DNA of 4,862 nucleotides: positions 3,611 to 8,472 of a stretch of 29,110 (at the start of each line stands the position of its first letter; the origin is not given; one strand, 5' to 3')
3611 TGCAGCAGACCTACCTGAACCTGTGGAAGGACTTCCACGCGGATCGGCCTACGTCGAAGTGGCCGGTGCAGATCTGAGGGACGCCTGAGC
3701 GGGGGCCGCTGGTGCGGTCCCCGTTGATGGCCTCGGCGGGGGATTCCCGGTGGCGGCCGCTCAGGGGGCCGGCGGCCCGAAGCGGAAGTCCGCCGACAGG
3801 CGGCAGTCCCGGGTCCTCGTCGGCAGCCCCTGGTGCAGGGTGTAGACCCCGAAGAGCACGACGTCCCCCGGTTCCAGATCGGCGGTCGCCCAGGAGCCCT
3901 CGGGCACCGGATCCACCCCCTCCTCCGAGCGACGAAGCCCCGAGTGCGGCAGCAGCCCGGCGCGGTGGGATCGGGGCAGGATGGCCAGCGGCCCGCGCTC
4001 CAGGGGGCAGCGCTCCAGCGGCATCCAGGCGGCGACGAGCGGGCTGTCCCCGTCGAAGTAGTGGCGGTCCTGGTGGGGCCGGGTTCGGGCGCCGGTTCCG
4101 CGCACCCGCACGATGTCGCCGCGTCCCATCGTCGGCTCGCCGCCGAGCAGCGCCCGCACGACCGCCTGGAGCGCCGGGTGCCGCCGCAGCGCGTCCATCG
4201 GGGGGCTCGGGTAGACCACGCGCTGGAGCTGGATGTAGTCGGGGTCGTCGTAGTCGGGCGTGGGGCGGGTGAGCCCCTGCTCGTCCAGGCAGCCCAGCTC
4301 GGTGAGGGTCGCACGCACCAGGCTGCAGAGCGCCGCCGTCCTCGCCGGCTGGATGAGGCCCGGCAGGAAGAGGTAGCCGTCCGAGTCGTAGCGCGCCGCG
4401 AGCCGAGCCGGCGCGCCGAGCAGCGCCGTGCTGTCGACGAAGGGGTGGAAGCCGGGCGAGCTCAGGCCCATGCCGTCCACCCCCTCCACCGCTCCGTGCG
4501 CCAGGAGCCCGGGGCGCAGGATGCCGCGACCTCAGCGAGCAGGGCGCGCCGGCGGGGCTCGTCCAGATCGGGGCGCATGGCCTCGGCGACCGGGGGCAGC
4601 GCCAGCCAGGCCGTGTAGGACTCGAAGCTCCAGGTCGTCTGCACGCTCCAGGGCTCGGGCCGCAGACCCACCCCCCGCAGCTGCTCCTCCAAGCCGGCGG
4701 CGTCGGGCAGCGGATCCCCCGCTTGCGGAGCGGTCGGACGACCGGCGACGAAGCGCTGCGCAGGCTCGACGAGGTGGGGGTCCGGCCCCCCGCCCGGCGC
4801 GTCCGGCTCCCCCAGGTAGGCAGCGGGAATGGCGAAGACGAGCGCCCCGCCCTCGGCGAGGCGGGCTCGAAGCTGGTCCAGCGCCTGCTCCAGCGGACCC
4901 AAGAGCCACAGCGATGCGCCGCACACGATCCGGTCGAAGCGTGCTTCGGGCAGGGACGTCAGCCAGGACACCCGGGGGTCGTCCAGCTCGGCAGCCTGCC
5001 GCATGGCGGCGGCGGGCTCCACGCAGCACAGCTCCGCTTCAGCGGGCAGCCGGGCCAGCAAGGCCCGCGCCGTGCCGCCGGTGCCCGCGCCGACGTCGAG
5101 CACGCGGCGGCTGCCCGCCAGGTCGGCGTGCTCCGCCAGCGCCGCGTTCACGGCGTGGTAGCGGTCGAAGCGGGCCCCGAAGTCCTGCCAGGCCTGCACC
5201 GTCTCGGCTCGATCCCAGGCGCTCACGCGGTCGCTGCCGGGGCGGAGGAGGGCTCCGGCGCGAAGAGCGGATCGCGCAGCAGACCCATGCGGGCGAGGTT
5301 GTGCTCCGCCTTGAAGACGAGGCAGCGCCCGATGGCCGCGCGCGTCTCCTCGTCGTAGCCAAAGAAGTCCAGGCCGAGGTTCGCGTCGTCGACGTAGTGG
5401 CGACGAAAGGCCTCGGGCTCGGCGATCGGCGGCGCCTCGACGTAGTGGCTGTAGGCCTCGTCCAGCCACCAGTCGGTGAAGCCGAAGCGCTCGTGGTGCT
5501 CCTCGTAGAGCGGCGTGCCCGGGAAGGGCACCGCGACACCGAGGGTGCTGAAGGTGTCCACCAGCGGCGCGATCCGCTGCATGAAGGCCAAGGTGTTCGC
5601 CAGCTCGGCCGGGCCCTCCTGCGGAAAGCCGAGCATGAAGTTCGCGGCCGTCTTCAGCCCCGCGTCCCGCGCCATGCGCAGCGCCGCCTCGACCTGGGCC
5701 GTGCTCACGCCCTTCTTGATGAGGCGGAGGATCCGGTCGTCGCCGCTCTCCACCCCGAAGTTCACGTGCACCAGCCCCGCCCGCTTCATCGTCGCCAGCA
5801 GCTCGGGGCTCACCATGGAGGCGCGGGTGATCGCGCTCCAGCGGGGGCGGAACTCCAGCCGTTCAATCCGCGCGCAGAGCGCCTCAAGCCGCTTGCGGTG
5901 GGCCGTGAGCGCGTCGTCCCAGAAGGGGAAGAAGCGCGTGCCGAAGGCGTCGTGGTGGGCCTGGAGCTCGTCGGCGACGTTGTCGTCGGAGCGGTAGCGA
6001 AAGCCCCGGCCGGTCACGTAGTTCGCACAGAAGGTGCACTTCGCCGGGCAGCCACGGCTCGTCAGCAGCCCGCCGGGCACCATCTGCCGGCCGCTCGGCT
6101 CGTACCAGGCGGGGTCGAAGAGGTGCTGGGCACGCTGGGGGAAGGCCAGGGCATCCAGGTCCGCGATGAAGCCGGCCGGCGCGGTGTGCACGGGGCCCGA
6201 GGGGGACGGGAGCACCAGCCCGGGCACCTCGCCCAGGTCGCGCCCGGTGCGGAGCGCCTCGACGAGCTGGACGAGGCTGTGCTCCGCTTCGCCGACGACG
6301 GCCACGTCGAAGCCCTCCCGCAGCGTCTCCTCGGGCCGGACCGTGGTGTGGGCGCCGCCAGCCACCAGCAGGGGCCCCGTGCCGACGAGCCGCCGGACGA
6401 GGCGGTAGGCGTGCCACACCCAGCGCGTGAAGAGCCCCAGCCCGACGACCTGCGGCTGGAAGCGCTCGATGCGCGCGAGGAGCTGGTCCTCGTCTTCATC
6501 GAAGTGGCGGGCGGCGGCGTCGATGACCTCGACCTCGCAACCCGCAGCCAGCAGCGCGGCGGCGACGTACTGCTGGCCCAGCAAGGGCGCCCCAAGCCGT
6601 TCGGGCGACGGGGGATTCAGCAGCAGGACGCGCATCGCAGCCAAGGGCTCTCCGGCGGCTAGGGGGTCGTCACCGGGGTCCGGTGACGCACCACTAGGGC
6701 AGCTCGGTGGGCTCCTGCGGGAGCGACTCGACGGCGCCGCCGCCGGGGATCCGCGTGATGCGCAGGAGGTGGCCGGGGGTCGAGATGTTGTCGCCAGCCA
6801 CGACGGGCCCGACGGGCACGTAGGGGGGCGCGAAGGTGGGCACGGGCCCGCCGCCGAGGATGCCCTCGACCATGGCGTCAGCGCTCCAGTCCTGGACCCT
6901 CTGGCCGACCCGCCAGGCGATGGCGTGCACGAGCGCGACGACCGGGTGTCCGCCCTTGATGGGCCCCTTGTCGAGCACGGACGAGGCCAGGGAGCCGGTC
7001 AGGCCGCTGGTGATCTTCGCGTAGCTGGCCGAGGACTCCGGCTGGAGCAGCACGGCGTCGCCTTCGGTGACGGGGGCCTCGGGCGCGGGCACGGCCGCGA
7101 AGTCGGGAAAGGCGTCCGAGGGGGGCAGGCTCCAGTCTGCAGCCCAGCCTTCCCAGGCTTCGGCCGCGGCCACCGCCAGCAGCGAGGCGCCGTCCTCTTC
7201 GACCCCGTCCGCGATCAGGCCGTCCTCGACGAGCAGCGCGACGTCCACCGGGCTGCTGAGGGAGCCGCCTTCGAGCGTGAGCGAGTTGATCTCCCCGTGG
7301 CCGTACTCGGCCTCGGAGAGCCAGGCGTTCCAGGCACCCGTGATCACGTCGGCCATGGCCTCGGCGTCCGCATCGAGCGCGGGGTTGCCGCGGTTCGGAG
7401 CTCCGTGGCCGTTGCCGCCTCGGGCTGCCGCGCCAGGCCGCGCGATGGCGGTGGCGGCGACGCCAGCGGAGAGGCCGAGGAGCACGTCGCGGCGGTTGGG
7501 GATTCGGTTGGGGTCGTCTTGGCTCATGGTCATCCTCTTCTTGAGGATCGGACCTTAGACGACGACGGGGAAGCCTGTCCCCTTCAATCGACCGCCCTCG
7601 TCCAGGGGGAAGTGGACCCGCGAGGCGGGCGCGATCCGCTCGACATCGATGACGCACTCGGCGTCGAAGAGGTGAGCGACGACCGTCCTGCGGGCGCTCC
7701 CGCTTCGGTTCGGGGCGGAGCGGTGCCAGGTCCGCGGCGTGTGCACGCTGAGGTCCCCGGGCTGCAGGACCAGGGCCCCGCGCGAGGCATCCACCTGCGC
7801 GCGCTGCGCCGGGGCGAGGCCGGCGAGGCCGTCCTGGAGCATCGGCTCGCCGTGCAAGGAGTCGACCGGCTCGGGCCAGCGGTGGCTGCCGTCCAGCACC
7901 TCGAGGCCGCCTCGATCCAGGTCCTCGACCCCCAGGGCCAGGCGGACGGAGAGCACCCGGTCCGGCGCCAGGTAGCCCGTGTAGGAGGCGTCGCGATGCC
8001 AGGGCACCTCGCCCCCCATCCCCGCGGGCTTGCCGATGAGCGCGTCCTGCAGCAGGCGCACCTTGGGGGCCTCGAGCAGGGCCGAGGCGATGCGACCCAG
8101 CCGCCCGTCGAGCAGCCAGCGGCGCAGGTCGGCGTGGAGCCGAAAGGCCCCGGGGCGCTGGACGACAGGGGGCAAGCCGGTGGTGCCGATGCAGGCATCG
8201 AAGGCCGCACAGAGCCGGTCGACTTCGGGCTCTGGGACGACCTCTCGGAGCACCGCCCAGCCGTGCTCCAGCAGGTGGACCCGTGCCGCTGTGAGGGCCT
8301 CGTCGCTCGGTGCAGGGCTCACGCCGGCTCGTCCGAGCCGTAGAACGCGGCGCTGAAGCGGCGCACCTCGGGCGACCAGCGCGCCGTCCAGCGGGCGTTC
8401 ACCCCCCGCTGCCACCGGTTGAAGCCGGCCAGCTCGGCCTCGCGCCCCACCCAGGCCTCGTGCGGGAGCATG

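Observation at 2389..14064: Scaffold-less enzyme cluster: 3 B12-radical SAM, 2 Fe/2OG dioxygenases, methyltransferase, reductase, GMC oxidoreductase and PLP fusion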

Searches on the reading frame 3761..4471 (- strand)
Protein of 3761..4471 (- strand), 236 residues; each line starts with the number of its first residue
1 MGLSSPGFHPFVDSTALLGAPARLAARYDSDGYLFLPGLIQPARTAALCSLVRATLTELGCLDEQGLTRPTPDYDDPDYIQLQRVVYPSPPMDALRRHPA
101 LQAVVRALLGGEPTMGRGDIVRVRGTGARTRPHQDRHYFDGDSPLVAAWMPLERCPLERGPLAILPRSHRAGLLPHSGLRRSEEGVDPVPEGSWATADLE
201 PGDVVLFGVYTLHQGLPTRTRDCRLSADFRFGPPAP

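Call 6: search_protein_families(library=pfam, proteins=[window:3761-4471:-], max_evalue=0.01)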
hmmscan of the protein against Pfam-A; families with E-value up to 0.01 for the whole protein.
window:3761-4471:- (236 aa): 1 family
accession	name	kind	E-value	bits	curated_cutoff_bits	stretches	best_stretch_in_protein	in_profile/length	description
PF05721.19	PhyH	-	9.2e-20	72.3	22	1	28-224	1-211/213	Phytanoyl-CoA dioxygenase (PhyH)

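Call 9: search_protein_families(library=ncbifam, proteins=[window:3761-4471:-], max_evalue=0.001)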
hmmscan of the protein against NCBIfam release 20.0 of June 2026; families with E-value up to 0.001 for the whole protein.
window:3761-4471:- (236 aa): 1 family
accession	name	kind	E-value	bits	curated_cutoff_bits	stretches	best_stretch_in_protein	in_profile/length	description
NF045813.1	DxPntBtaHylase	equivalog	3.4e-10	39.7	550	1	11-233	8-249/285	1-deoxypentalenic acid 11-beta-hydroxylase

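Call 49: search_solved_structures(query=window:3761-4471:-, max_evalue=0.01)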
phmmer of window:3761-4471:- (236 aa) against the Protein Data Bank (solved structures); distinct sequences matched with E-value up to 0.01: 7.
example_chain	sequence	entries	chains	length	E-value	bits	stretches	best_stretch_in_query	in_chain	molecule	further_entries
2rdn_A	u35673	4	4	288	7.3e-12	48.6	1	11-226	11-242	1-deoxypentalenic acid 11-beta hydroxylase; Fe(II)/alpha-ketoglutarate dependent hydroxyla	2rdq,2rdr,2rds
5ep9_A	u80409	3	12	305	2.2e-07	34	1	19-227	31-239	SnoN,Epimerase SnoN | SnoN,SnoN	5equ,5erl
2a1x_A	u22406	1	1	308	1e-05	28.5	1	129-228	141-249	Phytanoyl-CoA dioxygenase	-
4xab_A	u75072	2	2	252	0.00063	22.6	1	123-224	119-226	EvdO2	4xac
4mhr_A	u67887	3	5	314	0.00086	22.2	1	8-173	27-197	Ectoine hydroxylase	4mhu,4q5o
6zyk_A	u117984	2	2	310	0.0052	19.6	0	92-201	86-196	Monooxygenase | Uncharacterized protein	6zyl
5epa_A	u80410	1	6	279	0.0062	19.4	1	28-217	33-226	SnoK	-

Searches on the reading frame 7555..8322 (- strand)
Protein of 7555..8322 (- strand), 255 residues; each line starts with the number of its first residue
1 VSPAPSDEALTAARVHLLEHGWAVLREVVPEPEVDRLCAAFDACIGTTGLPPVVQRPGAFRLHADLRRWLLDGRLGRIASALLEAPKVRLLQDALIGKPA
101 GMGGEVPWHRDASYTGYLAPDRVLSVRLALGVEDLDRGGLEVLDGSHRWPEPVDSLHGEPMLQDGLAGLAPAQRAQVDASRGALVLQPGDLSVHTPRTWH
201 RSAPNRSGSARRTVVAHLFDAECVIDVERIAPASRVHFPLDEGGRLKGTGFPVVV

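Call 6: search_protein_families(library=pfam, proteins=[window:7555-8322:-], max_evalue=0.01)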
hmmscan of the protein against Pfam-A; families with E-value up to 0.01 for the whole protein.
window:7555-8322:- (255 aa): 1 family
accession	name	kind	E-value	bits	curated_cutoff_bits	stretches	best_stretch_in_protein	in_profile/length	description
PF05721.19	PhyH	-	6.3e-21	76.1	22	1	19-212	3-212/213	Phytanoyl-CoA dioxygenase (PhyH)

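Call 9: search_protein_families(library=ncbifam, proteins=[window:7555-8322:-], max_evalue=0.001)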
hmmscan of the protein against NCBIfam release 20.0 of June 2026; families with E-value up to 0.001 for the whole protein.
window:7555-8322:- (255 aa): 0 families

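Call 51: search_solved_structures(query=window:7555-8322:-, max_evalue=0.01)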
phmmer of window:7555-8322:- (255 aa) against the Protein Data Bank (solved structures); distinct sequences matched with E-value up to 0.01: 9.
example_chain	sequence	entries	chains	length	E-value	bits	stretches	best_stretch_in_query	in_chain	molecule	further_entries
4xaa_A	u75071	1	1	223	4.3e-09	39.5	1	71-220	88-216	Putative oxygenase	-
4xab_A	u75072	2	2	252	8.2e-09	38.6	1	74-222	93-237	EvdO2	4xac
9c9n_A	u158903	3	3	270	1.8e-07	34.2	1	60-217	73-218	Fe/2-OG dependent dioxygenase MysH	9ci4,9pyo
9pze_A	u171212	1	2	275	1.9e-07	34.1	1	60-217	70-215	Fe/2-OG dependent dioxygenase MysH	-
6ec3_A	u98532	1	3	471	2.6e-07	33.7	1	67-218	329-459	Methyltransferase domain-containing protein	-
2a1x_A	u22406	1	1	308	3.6e-06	29.9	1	84-228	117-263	Phytanoyl-CoA dioxygenase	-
8fnc_14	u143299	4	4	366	8.7e-05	25.4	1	73-151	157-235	Phytanoyl-CoA dioxygenase family protein | RNA-editing substrate-binding complex protein 14 (RESC14)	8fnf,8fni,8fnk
6zyk_A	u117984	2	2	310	0.00079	22.3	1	82-212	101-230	Monooxygenase | Uncharacterized protein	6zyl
2opw_A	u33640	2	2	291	0.0015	21.4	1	90-222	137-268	PHYHD1 protein | Phytanoyl-CoA dioxygenase domain-containing protein 1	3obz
